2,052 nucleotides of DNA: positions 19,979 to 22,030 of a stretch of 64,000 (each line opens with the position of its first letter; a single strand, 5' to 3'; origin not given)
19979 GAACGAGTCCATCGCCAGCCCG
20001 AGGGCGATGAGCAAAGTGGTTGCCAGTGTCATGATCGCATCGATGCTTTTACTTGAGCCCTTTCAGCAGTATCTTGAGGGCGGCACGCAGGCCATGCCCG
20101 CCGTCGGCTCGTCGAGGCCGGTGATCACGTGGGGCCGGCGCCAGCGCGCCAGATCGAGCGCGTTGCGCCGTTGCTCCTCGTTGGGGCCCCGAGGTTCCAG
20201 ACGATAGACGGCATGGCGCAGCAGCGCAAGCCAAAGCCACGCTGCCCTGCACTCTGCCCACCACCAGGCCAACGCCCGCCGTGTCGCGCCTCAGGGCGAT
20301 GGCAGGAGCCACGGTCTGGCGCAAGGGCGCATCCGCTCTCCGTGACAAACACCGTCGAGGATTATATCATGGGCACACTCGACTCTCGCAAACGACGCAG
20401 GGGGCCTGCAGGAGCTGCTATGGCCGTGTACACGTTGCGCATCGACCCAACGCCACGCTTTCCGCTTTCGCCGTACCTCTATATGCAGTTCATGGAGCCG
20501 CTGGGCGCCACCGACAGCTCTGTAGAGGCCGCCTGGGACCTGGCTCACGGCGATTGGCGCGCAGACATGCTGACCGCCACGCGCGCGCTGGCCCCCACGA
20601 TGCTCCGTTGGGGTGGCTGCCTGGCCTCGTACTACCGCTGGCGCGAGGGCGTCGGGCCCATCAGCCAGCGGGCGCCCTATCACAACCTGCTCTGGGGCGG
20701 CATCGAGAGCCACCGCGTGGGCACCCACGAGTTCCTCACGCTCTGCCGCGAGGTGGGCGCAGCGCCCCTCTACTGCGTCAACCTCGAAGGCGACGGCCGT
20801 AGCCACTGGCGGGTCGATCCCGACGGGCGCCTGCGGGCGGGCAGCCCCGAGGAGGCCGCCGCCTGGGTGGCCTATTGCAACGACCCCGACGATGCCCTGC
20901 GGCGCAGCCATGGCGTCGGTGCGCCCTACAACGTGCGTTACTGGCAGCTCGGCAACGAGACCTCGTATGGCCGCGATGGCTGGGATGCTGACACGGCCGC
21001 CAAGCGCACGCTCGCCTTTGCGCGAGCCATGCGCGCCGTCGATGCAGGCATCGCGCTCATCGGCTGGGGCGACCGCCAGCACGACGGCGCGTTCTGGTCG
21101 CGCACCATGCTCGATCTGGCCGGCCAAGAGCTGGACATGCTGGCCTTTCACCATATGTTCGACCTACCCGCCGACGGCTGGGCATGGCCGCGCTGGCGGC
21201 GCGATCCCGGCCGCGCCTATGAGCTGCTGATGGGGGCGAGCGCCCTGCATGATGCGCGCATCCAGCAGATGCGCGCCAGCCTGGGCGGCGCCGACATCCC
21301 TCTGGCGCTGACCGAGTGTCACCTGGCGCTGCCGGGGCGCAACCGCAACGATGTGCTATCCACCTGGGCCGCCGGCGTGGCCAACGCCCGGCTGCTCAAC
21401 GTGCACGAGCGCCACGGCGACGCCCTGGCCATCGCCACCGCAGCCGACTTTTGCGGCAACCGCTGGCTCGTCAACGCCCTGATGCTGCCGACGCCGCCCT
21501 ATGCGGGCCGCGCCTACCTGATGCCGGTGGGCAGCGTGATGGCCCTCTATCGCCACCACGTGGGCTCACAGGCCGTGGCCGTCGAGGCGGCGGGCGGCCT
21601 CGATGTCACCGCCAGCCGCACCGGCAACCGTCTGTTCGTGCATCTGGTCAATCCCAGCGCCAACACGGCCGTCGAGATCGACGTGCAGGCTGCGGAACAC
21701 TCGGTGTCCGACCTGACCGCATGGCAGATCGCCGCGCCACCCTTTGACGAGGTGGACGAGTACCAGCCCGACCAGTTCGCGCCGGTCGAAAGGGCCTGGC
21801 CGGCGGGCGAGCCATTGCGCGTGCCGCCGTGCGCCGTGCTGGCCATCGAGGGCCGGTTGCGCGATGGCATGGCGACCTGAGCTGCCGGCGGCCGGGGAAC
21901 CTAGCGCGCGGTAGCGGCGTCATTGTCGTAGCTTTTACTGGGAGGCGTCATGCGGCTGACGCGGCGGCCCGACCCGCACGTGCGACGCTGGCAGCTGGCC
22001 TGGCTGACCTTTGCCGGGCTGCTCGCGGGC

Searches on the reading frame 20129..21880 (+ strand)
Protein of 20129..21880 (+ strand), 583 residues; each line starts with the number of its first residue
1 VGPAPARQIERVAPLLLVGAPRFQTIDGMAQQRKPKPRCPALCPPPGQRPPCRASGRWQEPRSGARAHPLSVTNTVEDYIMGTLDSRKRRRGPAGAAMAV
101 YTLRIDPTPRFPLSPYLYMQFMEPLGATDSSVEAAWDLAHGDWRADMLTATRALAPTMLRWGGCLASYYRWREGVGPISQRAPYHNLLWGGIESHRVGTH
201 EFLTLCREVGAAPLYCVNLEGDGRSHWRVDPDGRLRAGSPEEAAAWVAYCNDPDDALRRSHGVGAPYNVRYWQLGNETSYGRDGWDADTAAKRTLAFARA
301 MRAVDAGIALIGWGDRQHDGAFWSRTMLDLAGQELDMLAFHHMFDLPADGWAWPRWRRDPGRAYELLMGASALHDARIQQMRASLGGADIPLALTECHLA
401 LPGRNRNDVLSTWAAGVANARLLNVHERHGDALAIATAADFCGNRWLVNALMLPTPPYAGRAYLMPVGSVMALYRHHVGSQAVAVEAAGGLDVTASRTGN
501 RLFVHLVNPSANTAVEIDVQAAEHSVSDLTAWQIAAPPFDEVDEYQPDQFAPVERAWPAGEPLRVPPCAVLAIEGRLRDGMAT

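Call 55: search_protein_families(library=pfam, proteins=[window:20129-21880:+], max_evalue=0.0001)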
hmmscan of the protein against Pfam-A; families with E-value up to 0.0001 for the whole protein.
window:20129-21880:+ (583 aa): 2 families
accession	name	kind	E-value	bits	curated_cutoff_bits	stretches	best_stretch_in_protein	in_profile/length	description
PF22848.2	ASD1_dom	-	3.9e-07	30.3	22.2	1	156-217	15-75/239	Alpha-L-arabinofuranosidase 1 domain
PF06964.18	Alpha-L-AF_C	-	6.6e-05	23.6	27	0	411-556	19-148/165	Alpha-L-arabinofuranosidase C-terminal domain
